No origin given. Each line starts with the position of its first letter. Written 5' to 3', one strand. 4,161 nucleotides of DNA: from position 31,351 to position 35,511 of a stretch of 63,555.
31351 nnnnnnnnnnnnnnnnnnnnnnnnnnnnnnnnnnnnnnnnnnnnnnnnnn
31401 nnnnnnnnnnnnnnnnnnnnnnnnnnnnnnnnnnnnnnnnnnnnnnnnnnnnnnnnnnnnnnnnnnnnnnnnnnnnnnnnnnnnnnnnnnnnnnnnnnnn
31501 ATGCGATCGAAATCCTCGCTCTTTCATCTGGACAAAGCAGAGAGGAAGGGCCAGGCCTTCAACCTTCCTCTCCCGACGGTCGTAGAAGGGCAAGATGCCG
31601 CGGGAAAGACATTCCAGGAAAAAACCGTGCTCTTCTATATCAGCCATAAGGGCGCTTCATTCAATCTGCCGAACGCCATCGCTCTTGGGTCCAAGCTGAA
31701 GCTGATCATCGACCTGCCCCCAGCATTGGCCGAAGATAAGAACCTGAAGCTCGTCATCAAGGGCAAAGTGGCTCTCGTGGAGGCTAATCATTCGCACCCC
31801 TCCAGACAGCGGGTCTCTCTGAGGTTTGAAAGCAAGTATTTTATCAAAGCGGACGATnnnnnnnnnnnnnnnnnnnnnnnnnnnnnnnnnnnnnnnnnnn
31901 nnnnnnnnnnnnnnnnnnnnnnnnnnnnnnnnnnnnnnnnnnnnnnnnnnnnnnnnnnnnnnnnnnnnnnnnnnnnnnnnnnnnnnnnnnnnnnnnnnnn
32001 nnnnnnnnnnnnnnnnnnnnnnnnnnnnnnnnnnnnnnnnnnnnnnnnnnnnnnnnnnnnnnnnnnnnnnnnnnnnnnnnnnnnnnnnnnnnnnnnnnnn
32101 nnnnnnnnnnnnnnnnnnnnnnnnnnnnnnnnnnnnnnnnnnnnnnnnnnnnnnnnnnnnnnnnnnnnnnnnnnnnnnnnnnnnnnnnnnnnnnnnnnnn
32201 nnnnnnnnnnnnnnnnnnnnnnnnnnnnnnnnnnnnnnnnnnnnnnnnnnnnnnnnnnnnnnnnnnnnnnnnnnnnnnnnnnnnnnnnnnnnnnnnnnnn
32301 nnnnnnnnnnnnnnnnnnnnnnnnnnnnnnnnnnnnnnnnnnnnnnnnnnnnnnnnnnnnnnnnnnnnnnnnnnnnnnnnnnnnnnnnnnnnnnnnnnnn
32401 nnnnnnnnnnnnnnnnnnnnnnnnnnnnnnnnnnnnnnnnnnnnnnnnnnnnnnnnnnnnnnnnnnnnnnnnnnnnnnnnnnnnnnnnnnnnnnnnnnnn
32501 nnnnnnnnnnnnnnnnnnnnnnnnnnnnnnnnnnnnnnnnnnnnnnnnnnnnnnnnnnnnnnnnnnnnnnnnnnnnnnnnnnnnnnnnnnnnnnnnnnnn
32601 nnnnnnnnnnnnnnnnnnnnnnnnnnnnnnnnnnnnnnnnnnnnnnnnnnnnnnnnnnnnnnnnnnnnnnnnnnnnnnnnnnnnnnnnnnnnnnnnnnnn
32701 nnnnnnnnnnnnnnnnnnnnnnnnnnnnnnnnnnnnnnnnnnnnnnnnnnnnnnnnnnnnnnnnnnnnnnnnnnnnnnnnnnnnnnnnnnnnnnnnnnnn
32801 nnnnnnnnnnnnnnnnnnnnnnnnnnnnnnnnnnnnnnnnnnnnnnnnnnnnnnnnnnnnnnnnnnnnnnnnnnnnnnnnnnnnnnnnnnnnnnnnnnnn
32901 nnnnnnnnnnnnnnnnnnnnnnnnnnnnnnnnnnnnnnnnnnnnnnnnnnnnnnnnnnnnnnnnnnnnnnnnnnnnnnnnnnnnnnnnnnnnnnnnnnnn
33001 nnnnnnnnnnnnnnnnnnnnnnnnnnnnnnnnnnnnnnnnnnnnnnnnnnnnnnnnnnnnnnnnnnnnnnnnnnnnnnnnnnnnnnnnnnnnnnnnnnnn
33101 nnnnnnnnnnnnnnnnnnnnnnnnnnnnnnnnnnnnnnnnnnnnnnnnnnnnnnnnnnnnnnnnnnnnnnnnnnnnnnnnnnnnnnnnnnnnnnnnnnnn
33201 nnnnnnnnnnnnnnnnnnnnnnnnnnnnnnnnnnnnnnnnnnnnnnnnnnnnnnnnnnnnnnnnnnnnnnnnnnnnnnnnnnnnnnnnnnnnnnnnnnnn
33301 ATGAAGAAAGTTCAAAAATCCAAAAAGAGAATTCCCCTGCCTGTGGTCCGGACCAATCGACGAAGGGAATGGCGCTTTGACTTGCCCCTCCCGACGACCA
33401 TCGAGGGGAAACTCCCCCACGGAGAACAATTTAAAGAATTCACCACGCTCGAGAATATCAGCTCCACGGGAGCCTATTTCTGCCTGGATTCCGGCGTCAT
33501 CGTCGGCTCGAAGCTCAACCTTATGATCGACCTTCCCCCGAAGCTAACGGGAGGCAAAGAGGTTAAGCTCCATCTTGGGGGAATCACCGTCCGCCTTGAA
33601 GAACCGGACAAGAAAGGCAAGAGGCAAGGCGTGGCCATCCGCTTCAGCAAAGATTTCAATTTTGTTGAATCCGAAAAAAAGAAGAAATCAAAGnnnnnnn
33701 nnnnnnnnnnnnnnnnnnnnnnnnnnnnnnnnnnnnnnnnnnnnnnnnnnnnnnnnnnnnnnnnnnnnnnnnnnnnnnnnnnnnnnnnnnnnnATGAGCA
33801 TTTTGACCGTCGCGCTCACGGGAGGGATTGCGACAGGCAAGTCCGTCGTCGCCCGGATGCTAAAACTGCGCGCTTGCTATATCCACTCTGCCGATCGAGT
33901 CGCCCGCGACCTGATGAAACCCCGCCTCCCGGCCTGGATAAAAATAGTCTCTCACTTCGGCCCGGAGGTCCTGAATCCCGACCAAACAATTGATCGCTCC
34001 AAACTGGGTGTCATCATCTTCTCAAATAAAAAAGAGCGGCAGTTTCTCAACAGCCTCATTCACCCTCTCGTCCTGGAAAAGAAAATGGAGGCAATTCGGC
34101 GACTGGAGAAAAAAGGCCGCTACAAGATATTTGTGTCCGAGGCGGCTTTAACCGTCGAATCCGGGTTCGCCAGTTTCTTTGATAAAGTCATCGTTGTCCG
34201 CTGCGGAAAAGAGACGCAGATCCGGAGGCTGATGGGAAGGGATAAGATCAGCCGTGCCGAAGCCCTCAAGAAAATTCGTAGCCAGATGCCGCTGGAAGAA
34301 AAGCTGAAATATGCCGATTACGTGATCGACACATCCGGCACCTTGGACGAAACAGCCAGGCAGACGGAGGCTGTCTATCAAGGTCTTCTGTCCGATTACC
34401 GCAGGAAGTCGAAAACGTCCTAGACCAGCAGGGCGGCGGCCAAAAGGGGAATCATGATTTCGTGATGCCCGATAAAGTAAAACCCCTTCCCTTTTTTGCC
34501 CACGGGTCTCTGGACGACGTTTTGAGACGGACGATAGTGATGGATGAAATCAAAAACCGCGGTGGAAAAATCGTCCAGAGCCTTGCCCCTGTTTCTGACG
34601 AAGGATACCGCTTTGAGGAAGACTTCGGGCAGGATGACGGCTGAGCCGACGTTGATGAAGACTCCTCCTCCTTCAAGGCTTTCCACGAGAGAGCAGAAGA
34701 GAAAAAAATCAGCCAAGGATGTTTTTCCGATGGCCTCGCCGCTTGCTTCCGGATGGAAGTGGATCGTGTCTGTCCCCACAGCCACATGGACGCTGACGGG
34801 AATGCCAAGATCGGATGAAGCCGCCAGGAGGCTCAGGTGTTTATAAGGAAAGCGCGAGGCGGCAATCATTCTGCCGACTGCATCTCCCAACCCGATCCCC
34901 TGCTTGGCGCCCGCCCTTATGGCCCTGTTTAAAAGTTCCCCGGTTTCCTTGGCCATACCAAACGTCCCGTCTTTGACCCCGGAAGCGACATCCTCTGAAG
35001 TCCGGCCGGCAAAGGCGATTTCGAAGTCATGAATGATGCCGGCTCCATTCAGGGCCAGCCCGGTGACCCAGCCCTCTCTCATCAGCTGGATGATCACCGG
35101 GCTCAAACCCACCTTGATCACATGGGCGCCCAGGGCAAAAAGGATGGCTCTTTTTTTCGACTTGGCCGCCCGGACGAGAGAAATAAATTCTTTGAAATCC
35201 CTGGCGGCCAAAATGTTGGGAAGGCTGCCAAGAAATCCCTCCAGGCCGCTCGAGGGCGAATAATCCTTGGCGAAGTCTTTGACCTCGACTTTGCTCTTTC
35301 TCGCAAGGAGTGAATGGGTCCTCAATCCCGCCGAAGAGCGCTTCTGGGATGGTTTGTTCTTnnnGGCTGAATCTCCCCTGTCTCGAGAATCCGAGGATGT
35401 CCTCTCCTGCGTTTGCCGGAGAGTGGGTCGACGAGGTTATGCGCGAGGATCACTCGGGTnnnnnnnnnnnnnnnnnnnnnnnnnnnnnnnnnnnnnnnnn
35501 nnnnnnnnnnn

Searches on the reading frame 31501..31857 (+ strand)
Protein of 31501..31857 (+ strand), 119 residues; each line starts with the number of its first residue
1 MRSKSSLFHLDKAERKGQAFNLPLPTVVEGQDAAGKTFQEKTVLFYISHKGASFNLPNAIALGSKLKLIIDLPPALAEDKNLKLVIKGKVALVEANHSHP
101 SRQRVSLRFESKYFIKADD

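Call 3: search_protein_families(library=pfam, proteins=[window:31501-31857:+], max_evalue=1)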
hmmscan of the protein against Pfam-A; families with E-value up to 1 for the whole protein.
window:31501-31857:+ (119 aa): 1 family
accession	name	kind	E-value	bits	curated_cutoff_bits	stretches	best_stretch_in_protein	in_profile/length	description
PF07238.19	PilZ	-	8.9e-05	23.2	22.5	1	15-110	7-86/102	PilZ domain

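Call 40: search_protein_families(library=ncbifam, proteins=[window:31501-31857:+], max_evalue=0.01)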
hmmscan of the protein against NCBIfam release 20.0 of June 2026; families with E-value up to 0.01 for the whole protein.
window:31501-31857:+ (119 aa): 0 families

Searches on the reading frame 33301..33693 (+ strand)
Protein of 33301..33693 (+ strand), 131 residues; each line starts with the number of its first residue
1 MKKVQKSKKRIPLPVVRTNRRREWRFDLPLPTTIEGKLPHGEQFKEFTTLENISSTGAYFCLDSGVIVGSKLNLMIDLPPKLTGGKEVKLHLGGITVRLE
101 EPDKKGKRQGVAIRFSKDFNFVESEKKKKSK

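Call 3: search_protein_families(library=pfam, proteins=[window:33301-33693:+], max_evalue=1)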
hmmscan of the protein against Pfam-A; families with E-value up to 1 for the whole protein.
window:33301-33693:+ (131 aa): 1 family
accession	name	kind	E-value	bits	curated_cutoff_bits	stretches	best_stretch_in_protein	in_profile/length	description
PF07238.19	PilZ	-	1.2e-05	26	22.5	1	19-115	1-85/102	PilZ domain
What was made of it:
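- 33301..33696 (+): pilZc: canonical single-domain PilZ, likely co-transcribed with the regulator. Pfam PilZ 26.0 bits against a cut-off of 22.5 (call 3).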

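Call 40: search_protein_families(library=ncbifam, proteins=[window:33301-33693:+], max_evalue=0.01)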
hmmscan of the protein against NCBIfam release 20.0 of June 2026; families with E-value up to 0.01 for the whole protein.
window:33301-33693:+ (131 aa): 0 families

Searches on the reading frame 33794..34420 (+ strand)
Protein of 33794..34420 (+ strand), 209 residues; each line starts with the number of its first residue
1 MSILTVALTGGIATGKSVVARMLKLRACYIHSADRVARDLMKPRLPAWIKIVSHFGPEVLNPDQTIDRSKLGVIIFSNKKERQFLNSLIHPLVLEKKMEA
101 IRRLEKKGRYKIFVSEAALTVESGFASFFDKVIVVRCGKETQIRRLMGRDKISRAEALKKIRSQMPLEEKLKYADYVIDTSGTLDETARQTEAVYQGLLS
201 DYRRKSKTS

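Call 40: search_protein_families(library=ncbifam, proteins=[window:33794-34420:+], max_evalue=0.01)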
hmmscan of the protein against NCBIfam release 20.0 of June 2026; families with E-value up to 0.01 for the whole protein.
window:33794-34420:+ (209 aa): 2 families
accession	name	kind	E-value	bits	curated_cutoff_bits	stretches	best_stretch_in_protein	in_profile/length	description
TIGR00152.1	TIGR00152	equivalog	2e-49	168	65.55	1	6-191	2-186/188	dephospho-CoA kinase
NF002879.0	PRK03333.1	equivalog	3.4e-42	144.9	215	1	3-202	1-197/395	dephospho-CoA kinase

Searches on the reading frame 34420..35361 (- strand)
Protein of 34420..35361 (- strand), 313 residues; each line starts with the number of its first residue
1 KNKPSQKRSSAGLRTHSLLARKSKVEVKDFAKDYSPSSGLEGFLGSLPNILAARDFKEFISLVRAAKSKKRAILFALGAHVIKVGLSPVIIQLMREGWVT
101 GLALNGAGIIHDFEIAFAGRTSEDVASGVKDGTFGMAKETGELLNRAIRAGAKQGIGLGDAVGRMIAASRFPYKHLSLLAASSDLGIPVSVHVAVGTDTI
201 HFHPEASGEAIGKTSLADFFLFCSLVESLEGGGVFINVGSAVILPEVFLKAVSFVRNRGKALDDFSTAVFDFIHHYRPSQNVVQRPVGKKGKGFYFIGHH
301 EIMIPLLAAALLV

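Call 40: search_protein_families(library=ncbifam, proteins=[window:34420-35361:-], max_evalue=0.01)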
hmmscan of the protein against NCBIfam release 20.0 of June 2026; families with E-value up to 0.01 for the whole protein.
window:34420-35361:- (313 aa): 3 families
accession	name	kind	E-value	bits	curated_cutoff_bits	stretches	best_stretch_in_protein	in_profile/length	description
NF052581.1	GSU2086_dom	subfamily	1.9e-123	411.8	250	1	11-310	5-301/301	GSU2086 family protein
TIGR00321.1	dhys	equivalog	0.0013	18.2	304.25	1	62-125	36-100/301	deoxyhypusine synthase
NF002630.0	PRK02301.1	equivalog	0.0039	16.5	364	1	58-120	44-107/318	deoxyhypusine synthase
